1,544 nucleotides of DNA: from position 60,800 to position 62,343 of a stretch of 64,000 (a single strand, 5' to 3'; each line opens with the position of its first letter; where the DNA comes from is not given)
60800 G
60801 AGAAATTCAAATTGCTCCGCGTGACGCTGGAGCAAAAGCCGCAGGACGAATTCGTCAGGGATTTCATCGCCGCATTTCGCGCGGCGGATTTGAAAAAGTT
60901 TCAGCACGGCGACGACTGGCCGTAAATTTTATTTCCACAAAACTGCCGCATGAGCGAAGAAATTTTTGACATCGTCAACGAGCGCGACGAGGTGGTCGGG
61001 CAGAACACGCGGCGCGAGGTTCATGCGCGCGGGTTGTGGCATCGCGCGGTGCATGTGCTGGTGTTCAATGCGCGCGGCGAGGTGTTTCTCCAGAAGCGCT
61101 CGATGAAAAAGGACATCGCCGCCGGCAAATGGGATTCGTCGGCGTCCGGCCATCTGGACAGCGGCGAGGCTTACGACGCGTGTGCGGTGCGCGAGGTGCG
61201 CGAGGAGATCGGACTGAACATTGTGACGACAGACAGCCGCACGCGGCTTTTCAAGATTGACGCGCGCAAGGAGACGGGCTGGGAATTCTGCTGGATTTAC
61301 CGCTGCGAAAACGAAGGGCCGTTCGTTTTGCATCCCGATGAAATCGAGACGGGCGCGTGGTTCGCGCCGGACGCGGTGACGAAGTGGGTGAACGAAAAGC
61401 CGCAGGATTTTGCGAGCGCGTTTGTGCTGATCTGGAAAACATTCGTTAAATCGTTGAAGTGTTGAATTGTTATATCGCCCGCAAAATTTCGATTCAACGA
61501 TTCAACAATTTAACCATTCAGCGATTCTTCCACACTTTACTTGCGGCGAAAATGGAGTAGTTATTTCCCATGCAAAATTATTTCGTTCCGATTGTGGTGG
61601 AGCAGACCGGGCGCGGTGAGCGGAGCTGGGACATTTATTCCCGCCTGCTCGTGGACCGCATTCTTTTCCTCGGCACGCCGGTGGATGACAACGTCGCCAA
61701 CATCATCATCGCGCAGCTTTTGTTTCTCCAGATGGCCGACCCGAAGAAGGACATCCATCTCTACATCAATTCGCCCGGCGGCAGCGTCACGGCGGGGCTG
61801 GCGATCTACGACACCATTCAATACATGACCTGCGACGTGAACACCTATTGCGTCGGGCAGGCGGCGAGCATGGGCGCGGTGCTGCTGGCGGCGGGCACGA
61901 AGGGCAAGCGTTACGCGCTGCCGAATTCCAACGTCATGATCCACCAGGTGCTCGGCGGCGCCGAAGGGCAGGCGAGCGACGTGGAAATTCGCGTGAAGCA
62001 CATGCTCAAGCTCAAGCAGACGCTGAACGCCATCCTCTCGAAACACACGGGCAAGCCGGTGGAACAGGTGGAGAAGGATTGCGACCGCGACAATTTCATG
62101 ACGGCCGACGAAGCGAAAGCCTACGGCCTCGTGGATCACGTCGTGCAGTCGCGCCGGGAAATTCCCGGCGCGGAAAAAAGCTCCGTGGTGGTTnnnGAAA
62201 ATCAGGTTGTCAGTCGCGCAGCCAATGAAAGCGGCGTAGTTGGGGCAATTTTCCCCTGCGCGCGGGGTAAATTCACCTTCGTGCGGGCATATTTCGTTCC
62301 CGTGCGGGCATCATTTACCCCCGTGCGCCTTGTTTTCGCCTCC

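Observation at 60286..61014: A TA cassette is bracketed by a 65-bp duplication of the nudix 5' end, and the truncated copy acts as a coupled leader ORF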

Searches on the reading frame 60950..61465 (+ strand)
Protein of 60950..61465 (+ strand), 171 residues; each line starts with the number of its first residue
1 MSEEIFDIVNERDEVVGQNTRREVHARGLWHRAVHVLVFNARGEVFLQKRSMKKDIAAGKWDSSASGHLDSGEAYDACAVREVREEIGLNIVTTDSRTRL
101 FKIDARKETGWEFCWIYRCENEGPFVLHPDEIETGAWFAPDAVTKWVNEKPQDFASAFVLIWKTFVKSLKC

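Call 6: search_protein_families(library=pfam, proteins=[window:60950-61462:+], max_evalue=0.01)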
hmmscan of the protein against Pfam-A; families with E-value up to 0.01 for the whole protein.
window:60950-61462:+ (171 aa): 1 family
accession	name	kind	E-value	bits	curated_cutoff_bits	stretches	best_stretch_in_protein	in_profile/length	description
PF00293.34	NUDIX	-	4.7e-21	75.6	21.1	1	31-147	3-124/134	NUDIX domain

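Call 8: find_encoding_contigs(protein=window:60950-61465:+, flank=10000, max_places=10)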
Protein window:60950-61465:+ (171 aa): no gene with exactly this product is on record in the collection.

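Call 10: find_related_loci(query=window:60950-61462:+, collection=genome_contigs, flank=6000)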
Query window:60950-61462:+ (171 aa) in genome_contigs; peptide patterns used: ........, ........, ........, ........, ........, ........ (x = any residue, [..] = any of these).
549 stretches matched a pattern; 492 encode a relative of the query (tblastn E <= 1e-3); the best 80 are kept; 80 distinct loci.
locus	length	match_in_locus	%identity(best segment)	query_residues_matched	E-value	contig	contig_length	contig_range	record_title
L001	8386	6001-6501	90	1-169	6e-101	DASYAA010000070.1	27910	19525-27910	MAG TPA_asm: Verrucomicrobiia bacterium isolate SMAG_U4867 k141_4533335, whole genome shotgun sequence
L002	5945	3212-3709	89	1-168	2e-98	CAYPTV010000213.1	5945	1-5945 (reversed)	MAG TPA_asm: uncultured Bifidobacteriaceae bacterium isolate binchicken_co3_201 genome assembly, contig: NODE_43879_leng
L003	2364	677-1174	89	1-168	2e-102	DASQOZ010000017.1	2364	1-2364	MAG TPA_asm: Candidatus Methylomirabilota bacterium isolate SMAG_U10816 k141_1789943, whole genome shotgun sequence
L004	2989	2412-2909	88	1-168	7e-101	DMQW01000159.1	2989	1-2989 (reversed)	MAG TPA_asm: Limisphaerales bacterium isolate UBA11358 contig_29788, whole genome shotgun sequence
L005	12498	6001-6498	88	1-168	1e-98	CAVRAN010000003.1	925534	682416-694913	MAG: uncultured Verrucomicrobiae bacterium isolate MFD04540.bin.1.22 genome assembly, contig: contig_1500, whole genome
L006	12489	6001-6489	90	1-165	3e-98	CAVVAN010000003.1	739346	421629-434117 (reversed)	MAG: uncultured Verrucomicrobiae bacterium isolate MFD04434.bin.2.19 genome assembly, contig: contig_27191, whole genome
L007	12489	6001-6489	87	1-165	5e-98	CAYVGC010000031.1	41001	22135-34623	MAG TPA_asm: uncultured Bifidobacteriaceae bacterium isolate binchicken_co3_426 genome assembly, contig: NODE_2774_lengt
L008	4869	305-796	88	1-166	4e-98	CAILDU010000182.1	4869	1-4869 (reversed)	MAG: uncultured Verrucomicrobia subdivision 3 bacterium isolate VK4_bin-0324 genome assembly, contig: bin-0324:182/209,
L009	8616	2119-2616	88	1-168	1e-97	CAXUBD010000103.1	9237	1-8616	MAG TPA_asm: uncultured Verrucomicrobiota bacterium isolate public_SRR14722149_metawrap_bin.4 genome assembly, contig: p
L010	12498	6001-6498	86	1-168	1e-96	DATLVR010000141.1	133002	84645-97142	MAG TPA_asm: Verrucomicrobiia bacterium isolate SMAG_U13197 k141_421389, whole genome shotgun sequence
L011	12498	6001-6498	87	1-168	2e-96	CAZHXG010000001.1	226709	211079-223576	MAG TPA_asm: uncultured Bifidobacteriaceae bacterium isolate binchicken_co54_528 genome assembly, contig: NODE_24_length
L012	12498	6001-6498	84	1-168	4e-96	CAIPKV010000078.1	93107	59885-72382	MAG: uncultured Verrucomicrobia subdivision 3 bacterium isolate AM4_bin-735 genome assembly, contig: bin-735:78/87, whol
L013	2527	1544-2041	85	1-168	6e-99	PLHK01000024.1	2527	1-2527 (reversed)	MAG: Limisphaerales bacterium isolate bog_1402 73.20110800_S1S.11_contig_6620, whole genome shotgun sequence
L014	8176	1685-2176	85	1-166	2e-95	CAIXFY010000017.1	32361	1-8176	MAG: uncultured Verrucomicrobia subdivision 3 bacterium isolate VK1_bin-0319 genome assembly, contig: bin-0319:17/85, wh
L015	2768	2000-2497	84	1-168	2e-97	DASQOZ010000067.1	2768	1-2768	MAG TPA_asm: Candidatus Methylomirabilota bacterium isolate SMAG_U10816 k141_1442504, whole genome shotgun sequence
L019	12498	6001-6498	83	1-168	2e-93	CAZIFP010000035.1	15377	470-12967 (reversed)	MAG TPA_asm: uncultured Bifidobacteriaceae bacterium isolate binchicken_co162_622 genome assembly, contig: NODE_9052_len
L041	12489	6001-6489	77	1-165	2e-85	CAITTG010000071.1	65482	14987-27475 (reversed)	MAG: uncultured Verrucomicrobia subdivision 3 bacterium isolate B4-5_bin-581 genome assembly, contig: bin-581:071/135, w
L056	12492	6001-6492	70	1-166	9e-77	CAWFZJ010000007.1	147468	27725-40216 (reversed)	MAG: uncultured Verrucomicrobiae bacterium isolate MFD05379.bin.3.52 genome assembly, contig: contig_1129, whole genome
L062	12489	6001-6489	70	1-165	3e-76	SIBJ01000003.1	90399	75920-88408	MAG: Pedosphaera sp. isolate Baikal-deep-G230 BACOMB-C697, whole genome shotgun sequence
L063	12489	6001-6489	72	1-165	1e-75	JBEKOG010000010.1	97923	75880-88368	MAG: Verrucomicrobiota bacterium isolate SPRUCE 435 SPRUCE_435_10, whole genome shotgun sequence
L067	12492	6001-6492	69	1-166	6e-75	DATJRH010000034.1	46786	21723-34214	MAG TPA_asm: Candidatus Aquilonibacter sp. isolate SMAG_U14962 k141_709223, whole genome shotgun sequence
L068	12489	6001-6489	70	1-165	1e-74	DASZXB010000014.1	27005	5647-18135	MAG TPA_asm: Verrucomicrobiia bacterium isolate SMAG_U6172 k141_804498, whole genome shotgun sequence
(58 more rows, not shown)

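Call 35: search_protein_families(library=ncbifam, proteins=[window:60950-61462:+], max_evalue=0.01)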
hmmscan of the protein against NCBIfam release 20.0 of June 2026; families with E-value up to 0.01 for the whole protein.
window:60950-61462:+ (171 aa): 15 families
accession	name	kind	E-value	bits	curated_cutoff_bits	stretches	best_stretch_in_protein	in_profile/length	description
NF011922.0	PRK15393.1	equivalog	1.6e-26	93.1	152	1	2-160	9-164/182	NUDIX hydrolase YfcD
NF002995.0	PRK03759.1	equivalog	8e-23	81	127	1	4-158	7-165/185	isopentenyl-diphosphate Delta-isomerase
NF041653.1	Nud_hyd_Meth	equivalog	9.4e-16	58.1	300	1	9-158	5-153/170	Nudix hydrolase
TIGR02150.1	IPP_isom_1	equivalog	1.8e-13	50.6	105.8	1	8-153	3-149/159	isopentenyl-diphosphate delta-isomerase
TIGR00586.1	mutt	equivalog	1.3e-08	34.9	97.9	1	37-100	11-72/129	8-oxo-dGTP diphosphatase MutT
NF001938.0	PRK00714.1-5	equivalog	3.4e-07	29.8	116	1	30-93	12-78/172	RNA pyrophosphohydrolase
NF006961.0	PRK09438.1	equivalog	1.6e-06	27.6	103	1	33-103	10-73/151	dihydroneopterin triphosphate diphosphatase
NF012016.0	PRK15472.1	equivalog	6e-06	26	95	1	33-143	5-122/141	nucleoside triphosphatase NudI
NF006530.0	PRK08999.1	equivalog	3.9e-05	22.8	245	1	36-95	11-68/315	Nudix family hydrolase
NF041652.1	Nud_hyd_Dein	equivalog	4.7e-05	23.7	200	1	30-91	12-74/152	Nudix hydrolase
NF008044.0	PRK10776.1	equivalog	5.6e-05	23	148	1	37-107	10-79/130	8-oxo-dGTP diphosphatase MutT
NF007834.0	PRK10546.1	equivalog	0.00014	21.7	156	1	38-92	10-62/135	pyrimidine (deoxy)nucleoside triphosphate diphosphatase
NF001299.0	PRK00241.1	equivalog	0.00022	20.8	158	1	65-91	164-190/263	NAD(+) diphosphatase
NF001935.0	PRK00714.1-2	equivalog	0.0014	18.2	259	1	30-91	7-62/183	RNA pyrophosphohydrolase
NF008003.0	PRK10729.1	equivalog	0.0071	15.7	248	0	18-94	47-124/210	ADP-ribose diphosphatase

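Call 70: search_protein_families(library=pfam, proteins=[L067:5649-5849:-, L067:5389-5649:-, L062:9776-10060:+, L062:10035-10442:+], max_evalue=0.01)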
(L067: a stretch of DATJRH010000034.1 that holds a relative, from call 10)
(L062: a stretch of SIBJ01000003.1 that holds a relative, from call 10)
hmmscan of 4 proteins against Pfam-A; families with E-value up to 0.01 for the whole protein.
L067:5649-5849:- (67 aa): 0 families

L067:5389-5649:- (87 aa): 1 family
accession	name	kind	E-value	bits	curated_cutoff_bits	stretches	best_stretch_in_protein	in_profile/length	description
PF24732.2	ParE_like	-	0.00081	19.8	24.4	1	20-82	3-67/67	ParE-like toxin domain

L062:9776-10060:+ (95 aa): 1 family
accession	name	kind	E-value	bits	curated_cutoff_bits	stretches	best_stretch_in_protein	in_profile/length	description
PF01402.27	RHH_1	-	0.00021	21.6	20.5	1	14-43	6-35/39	Ribbon-helix-helix protein, copG family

L062:10035-10442:+ (136 aa): 0 families

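Call 71: search_protein_families(library=pfam, proteins=[L063:10135-10422:-, L063:9805-10131:-, L062:10452-10883:-], max_evalue=0.01)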
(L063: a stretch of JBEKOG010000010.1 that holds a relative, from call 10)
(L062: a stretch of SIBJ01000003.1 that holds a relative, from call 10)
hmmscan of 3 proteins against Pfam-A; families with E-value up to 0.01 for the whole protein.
L063:10135-10422:- (96 aa): 1 family
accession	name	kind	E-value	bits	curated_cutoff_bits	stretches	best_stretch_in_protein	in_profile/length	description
PF04255.20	DUF433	-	1.9e-19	69.7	23.6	1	29-81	1-53/56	Protein of unknown function (DUF433)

L063:9805-10131:- (109 aa): 2 families
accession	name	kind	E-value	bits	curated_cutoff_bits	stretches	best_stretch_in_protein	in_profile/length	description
PF18480.7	DUF5615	-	0.00042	20.6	23.8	1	1-92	1-92/110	Domain of unknown function (DUF5615)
PF18478.7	PIN_10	-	0.002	18.6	26.2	1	1-60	1-64/84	PIN like domain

L062:10452-10883:- (144 aa): 8 families
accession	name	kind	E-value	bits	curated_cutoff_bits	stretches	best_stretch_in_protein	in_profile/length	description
PF00383.29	dCMP_cyt_deam_1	-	2e-21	76.2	25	1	3-96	7-101/102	Cytidine and deoxycytidylate deaminase zinc-binding region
PF14437.12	MafB19-deam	-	7.8e-18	65.2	27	1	7-132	10-139/142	MafB19-like deaminase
PF14439.12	Bd3614-deam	-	1e-05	25.9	38.5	1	30-85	19-74/113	Bd3614-like deaminase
PF18750.7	SNAD4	-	2.2e-05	25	27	1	44-83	28-69/130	Secreted Novel AID/APOBEC-like Deaminase 4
PF18778.7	NAD1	-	0.00051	20.6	27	1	37-83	42-88/175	Novel AID APOBEC clade 1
PF18774.7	APOBEC4_like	-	0.0029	18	26.7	1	43-86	30-73/131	APOBEC4-like -AID/APOBEC-deaminase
PF18772.7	APOBEC2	-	0.004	17.6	26.8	1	45-83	50-87/175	APOBEC2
PF08210.17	APOBEC_N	-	0.0048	17.4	25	0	42-83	44-83/170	APOBEC-like N-terminal domain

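Call 84: search_protein_families(library=pfam, proteins=[L056:5363-5998:+, L010:5498-5998:+, L011:5420-5998:+, L062:5441-5998:+, L068:5174-5998:+, L041:4709-5998:+, L005:4960-5364:+, L019:5555-5896:+, L004:2049-2375:+, L004:1828-2049:+], max_evalue=0.01)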
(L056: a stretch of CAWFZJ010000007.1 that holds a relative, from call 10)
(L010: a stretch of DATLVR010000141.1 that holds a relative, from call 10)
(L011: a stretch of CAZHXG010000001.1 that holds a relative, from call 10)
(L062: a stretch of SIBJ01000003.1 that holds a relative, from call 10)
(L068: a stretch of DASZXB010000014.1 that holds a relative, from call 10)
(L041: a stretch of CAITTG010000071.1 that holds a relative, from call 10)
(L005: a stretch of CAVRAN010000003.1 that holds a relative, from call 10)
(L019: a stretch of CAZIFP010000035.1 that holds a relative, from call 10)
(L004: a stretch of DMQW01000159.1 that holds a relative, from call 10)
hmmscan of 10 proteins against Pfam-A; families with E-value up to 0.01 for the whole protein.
L056:5363-5998:+ (212 aa): 0 families

L010:5498-5998:+ (167 aa): 0 families

L011:5420-5998:+ (193 aa): 1 family
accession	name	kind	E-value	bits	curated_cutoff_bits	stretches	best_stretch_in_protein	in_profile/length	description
PF13676.11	TIR_2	-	2.9e-11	44.4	28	1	4-101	1-95/122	TIR domain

L062:5441-5998:+ (186 aa): 2 families
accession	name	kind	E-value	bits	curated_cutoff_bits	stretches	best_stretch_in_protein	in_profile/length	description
PF16473.11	Rv2179c-like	-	0.00035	20.7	27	1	48-172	49-171/177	3'-5' exoribonuclease Rv2179c-like domain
PF00929.31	RNase_T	-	0.0059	17.6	24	1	82-173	75-163/164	Exonuclease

L068:5174-5998:+ (275 aa): 8 families
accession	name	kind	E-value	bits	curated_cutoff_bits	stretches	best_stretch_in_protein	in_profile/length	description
PF13304.12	AAA_21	-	1.2e-15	58.9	27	2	163-218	248-303/304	AAA domain, putative AbiEii toxin, Type IV TA system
PF13175.12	AAA_15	-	3.1e-14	53.8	32.1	2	53-83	15-44/374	AAA ATPase domain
PF13476.12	AAA_23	-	2.8e-09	38.3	27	1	51-88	9-45/201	AAA domain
PF02463.25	SMC_N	-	4.2e-09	36.6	40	1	55-83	17-45/220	RecF/RecN/SMC N terminal domain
PF13555.12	AAA_29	-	9.1e-06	25.8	27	1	57-83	16-43/61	P-loop containing region of AAA domain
PF00005.33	ABC_tran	-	0.00015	22.9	25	1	64-85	13-34/137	ABC transporter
PF05729.18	NACHT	-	0.0012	19.2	26.7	1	64-88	2-26/167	NACHT domain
PF11398.14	DUF2813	-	0.0031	17.4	21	0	63-108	23-64/372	Protein of unknown function (DUF2813)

L041:4709-5998:+ (430 aa): 2 families
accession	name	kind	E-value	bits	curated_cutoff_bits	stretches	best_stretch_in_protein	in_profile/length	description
PF01435.24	Peptidase_M48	-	0.0011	19.2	20.3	1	24-133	129-183/186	Peptidase family M48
PF13432.12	TPR_16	-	0.0037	18.1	32.7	1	217-262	3-48/65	Tetratricopeptide repeat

L005:4960-5364:+ (135 aa): 1 family
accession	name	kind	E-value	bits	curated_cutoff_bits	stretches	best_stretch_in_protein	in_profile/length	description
PF13020.12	NOV_C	-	4.1e-12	46.4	22.1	1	9-96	2-88/91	Protein NO VEIN, C-terminal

L019:5555-5896:+ (114 aa): 0 families

L004:2049-2375:+ (109 aa): 1 family
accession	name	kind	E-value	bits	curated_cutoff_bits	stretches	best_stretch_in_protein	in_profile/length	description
PF05016.21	ParE_toxin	-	3.1e-17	63.4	23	1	5-97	2-89/89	ParE toxin of type II toxin-antitoxin system, parDE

L004:1828-2049:+ (74 aa): 0 families

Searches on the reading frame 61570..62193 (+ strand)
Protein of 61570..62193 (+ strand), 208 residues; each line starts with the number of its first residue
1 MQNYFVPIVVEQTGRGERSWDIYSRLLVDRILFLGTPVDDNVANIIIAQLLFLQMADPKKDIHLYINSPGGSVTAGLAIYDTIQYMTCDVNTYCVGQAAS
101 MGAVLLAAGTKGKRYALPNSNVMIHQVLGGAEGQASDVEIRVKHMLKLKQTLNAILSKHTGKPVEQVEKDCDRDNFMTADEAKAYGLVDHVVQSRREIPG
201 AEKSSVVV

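Call 6: search_protein_families(library=pfam, proteins=[window:61570-62193:+], max_evalue=0.01)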
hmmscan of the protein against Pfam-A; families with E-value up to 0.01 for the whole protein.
window:61570-62193:+ (208 aa): 2 families
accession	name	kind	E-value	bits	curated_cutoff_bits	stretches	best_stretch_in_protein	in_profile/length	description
PF00574.28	CLP_protease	-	3.7e-82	275.1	20.2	1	15-194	2-181/182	Clp protease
PF25145.1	NfeD1b_N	-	0.00068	19.7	40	1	60-128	32-98/189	NfeD1b, N-terminal domain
